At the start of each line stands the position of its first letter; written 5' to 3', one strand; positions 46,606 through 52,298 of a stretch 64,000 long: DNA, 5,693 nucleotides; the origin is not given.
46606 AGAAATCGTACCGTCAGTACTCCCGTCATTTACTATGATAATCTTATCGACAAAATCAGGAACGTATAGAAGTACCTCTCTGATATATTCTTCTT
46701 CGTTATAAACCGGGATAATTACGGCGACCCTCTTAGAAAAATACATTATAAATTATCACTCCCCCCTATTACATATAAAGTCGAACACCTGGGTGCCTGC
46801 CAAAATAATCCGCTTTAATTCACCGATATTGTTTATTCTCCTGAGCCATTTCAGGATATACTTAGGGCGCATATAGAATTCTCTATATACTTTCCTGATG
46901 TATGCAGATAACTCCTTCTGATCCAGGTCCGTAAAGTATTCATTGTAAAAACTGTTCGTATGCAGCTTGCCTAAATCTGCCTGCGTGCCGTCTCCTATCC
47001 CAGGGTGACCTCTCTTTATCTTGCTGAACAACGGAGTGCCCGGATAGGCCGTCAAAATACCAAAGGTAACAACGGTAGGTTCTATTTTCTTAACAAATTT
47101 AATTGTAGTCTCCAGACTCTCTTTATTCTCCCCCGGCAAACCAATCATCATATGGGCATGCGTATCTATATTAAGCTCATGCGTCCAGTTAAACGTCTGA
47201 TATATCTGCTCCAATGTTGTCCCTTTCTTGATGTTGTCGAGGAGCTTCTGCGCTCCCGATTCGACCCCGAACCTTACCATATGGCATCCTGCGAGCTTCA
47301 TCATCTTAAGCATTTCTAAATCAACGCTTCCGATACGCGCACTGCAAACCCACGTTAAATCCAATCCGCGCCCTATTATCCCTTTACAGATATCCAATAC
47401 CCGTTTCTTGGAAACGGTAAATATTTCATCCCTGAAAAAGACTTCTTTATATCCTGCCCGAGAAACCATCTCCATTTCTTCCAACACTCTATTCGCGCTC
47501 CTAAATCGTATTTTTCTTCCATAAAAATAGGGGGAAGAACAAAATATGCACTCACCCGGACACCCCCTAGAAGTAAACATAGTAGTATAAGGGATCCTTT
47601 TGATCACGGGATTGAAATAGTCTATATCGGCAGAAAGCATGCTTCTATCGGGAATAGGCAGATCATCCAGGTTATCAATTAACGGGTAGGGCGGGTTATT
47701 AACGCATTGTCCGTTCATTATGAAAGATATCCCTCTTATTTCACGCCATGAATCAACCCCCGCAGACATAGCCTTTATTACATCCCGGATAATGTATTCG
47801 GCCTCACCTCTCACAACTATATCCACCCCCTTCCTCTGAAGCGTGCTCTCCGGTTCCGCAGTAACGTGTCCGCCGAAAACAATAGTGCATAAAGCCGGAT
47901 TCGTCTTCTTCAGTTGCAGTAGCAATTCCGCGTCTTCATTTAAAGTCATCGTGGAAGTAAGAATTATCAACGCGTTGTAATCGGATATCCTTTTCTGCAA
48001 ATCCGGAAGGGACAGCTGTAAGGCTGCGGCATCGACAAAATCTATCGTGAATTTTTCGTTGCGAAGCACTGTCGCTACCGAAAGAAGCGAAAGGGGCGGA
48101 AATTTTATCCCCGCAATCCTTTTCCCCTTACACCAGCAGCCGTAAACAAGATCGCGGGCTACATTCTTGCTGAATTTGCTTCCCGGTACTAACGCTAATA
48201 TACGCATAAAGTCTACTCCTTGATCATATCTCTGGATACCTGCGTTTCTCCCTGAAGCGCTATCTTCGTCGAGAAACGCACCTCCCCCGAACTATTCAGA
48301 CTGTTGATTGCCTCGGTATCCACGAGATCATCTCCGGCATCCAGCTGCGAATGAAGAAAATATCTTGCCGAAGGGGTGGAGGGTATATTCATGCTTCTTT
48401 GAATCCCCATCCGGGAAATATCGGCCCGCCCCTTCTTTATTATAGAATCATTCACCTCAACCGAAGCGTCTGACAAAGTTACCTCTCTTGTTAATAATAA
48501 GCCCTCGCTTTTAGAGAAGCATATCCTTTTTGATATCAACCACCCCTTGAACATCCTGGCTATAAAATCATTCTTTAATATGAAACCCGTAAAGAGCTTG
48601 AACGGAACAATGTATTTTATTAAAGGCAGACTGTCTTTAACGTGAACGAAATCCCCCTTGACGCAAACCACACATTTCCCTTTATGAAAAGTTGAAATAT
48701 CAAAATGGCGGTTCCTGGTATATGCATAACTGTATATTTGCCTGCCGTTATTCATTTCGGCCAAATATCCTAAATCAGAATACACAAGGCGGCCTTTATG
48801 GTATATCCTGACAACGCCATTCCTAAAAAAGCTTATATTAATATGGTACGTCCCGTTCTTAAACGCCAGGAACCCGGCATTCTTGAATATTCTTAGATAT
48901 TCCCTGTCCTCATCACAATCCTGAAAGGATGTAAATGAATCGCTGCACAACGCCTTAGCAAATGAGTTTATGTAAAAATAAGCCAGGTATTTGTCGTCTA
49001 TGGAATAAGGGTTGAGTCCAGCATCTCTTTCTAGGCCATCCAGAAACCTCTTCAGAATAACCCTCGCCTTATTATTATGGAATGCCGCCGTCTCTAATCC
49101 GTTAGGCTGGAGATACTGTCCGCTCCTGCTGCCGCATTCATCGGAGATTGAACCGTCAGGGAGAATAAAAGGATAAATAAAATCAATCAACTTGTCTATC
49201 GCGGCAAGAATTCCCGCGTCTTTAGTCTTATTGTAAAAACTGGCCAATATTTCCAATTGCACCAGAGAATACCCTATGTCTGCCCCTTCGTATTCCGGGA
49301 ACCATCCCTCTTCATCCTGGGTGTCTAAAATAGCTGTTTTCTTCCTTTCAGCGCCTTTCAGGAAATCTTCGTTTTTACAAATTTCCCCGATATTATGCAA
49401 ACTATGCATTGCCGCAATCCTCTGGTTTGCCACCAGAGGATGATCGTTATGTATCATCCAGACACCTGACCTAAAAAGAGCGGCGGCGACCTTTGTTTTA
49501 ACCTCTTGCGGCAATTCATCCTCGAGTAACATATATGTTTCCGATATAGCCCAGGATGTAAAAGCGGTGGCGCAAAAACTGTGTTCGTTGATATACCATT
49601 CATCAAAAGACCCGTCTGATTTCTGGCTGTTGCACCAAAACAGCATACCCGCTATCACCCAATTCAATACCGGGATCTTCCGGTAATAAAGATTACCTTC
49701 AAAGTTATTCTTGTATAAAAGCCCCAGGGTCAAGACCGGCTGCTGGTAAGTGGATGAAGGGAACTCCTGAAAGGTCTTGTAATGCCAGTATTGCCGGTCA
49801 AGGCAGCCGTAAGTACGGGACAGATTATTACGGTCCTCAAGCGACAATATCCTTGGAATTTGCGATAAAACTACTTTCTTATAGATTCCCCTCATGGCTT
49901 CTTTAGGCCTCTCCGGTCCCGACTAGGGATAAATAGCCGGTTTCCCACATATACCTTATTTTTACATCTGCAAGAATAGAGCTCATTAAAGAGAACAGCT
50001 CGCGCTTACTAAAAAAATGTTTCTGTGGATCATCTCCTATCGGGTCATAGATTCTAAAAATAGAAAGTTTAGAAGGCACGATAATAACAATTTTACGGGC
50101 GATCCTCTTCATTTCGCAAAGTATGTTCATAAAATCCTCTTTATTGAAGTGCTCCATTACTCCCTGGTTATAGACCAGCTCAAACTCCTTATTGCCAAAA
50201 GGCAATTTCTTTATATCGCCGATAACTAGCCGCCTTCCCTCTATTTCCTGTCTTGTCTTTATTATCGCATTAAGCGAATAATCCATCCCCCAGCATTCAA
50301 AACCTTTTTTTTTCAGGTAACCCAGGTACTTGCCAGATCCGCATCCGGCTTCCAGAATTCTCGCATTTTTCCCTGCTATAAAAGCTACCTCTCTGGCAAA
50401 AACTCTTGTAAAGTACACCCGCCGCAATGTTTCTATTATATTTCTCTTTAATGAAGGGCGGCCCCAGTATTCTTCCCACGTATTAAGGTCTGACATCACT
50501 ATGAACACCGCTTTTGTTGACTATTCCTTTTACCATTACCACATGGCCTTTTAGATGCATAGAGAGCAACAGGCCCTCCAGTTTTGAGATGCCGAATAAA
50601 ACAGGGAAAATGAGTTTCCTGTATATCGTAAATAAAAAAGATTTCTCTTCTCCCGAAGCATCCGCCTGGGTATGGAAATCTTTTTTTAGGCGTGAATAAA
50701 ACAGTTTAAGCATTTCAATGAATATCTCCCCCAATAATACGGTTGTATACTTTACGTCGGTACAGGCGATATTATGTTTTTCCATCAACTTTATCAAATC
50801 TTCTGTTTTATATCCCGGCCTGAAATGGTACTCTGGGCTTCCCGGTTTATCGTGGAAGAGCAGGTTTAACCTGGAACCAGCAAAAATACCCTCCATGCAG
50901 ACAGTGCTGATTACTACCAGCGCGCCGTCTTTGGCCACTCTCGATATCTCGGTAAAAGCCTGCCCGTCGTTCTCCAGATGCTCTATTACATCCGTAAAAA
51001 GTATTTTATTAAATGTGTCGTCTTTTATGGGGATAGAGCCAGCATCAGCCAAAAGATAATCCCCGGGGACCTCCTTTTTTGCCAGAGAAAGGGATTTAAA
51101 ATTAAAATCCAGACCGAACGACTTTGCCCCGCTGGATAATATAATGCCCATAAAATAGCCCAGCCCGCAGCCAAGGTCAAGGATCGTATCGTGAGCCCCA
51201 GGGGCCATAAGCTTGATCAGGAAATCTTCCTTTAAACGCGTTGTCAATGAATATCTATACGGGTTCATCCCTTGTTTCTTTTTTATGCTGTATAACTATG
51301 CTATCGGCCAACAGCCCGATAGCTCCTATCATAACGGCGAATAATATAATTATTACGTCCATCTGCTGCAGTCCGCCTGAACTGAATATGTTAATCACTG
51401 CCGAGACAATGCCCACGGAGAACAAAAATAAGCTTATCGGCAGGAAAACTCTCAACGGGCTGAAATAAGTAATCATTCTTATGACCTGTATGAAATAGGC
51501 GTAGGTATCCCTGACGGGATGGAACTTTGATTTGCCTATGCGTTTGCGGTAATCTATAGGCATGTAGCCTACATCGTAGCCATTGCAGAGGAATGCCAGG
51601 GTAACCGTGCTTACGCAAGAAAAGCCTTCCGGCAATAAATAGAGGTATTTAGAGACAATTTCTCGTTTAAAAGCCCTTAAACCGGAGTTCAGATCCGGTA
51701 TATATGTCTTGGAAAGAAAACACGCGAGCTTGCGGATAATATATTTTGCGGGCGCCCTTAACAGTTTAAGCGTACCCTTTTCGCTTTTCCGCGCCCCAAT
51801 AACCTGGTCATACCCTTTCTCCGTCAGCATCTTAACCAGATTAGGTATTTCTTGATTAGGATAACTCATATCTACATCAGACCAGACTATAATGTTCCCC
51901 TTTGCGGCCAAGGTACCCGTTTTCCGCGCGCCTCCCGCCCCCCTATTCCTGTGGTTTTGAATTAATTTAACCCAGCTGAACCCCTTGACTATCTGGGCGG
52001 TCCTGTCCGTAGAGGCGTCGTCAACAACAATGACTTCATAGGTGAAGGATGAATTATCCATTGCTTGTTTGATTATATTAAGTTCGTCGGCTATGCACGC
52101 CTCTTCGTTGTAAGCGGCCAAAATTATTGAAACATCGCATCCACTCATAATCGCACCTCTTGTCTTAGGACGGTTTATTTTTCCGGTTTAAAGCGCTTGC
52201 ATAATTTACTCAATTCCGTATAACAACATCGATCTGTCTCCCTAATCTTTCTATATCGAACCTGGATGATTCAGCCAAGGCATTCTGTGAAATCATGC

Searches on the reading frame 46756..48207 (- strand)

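Call 7: search_protein_families(library=pfam, proteins=[window:46756-48207:-], max_evalue=0.001)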
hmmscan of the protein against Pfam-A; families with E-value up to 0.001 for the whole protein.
window:46756-48207:- (483 aa): 2 families
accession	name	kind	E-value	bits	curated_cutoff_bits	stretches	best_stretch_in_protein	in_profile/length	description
PF04055.27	Radical_SAM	-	3.7e-23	82.9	29.5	1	212-372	3-166/166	Radical SAM superfamily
PF02310.24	B12-binding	-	5.5e-14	52.5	32.1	1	35-143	11-120/121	B12 binding domain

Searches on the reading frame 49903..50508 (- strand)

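Call 7: search_protein_families(library=pfam, proteins=[window:49903-50508:-], max_evalue=0.001)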
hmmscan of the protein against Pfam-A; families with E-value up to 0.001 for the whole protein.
window:49903-50508:- (201 aa): 6 families
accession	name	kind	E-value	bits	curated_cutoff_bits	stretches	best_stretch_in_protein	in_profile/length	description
PF08241.18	Methyltransf_11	-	1.7e-15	57.9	21.2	1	52-139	1-89/95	Methyltransferase domain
PF13649.12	Methyltransf_25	-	4.1e-14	53.5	27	1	51-138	1-94/97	Methyltransferase domain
PF13489.12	Methyltransf_23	-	1.7e-09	38.1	27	1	35-128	7-99/164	Methyltransferase domain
PF13847.12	Methyltransf_31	-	6.8e-07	29.5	27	1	47-144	3-108/145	Methyltransferase domain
PF07021.18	MetW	-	2.9e-06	27.5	21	1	47-145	13-110/193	Methionine biosynthesis protein MetW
PF08242.18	Methyltransf_12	-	1.6e-05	26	30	1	52-127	1-82/98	Methyltransferase domain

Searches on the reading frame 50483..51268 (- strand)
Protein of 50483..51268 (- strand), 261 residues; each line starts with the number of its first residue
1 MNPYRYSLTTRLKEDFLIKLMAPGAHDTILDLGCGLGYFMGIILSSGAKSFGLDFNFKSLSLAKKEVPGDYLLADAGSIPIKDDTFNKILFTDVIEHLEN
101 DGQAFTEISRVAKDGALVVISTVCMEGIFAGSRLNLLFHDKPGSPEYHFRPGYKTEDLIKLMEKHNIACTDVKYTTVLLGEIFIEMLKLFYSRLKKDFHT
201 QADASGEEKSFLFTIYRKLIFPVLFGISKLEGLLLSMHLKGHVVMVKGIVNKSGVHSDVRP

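Call 7: search_protein_families(library=pfam, proteins=[window:50483-51268:-], max_evalue=0.001)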
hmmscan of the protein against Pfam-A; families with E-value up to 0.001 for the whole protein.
window:50483-51268:- (261 aa): 6 families
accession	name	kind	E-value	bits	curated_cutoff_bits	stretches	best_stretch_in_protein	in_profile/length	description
PF08241.18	Methyltransf_11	-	1.1e-15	58.5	21.2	1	30-120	1-95/95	Methyltransferase domain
PF13847.12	Methyltransf_31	-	5.9e-11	42.7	27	1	26-124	4-113/145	Methyltransferase domain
PF13649.12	Methyltransf_25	-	1e-10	42.6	27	1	29-115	1-96/97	Methyltransferase domain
PF13489.12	Methyltransf_23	-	3.2e-10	40.4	27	1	17-167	13-159/164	Methyltransferase domain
PF08242.18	Methyltransf_12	-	4.3e-06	27.8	30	1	30-117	1-97/98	Methyltransferase domain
PF01209.24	Ubie_methyltran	-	0.00014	21.7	20.1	1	11-120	33-151/233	ubiE/COQ5 methyltransferase family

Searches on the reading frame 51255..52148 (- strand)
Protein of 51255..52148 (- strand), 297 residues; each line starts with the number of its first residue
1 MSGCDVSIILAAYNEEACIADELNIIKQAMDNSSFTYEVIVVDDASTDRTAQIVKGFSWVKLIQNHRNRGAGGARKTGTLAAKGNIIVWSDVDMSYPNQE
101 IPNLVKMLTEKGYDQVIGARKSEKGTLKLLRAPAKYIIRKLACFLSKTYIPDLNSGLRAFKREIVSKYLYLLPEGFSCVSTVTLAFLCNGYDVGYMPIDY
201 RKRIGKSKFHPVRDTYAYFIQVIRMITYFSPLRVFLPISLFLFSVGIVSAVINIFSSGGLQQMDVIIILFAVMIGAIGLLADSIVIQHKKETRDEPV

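Call 7: search_protein_families(library=pfam, proteins=[window:51255-52148:-], max_evalue=0.001)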
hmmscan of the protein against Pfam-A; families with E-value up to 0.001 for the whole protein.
window:51255-52148:- (297 aa): 2 families
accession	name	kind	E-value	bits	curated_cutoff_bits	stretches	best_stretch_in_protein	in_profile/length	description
PF00535.33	Glycos_transf_2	-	4.5e-28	98.7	23.3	1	7-168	1-167/168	Glycosyl transferase family 2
PF10111.15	Glyco_tranf_2_2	-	3.8e-06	27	27.3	1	9-118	3-116/276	Glycosyltransferase like family 2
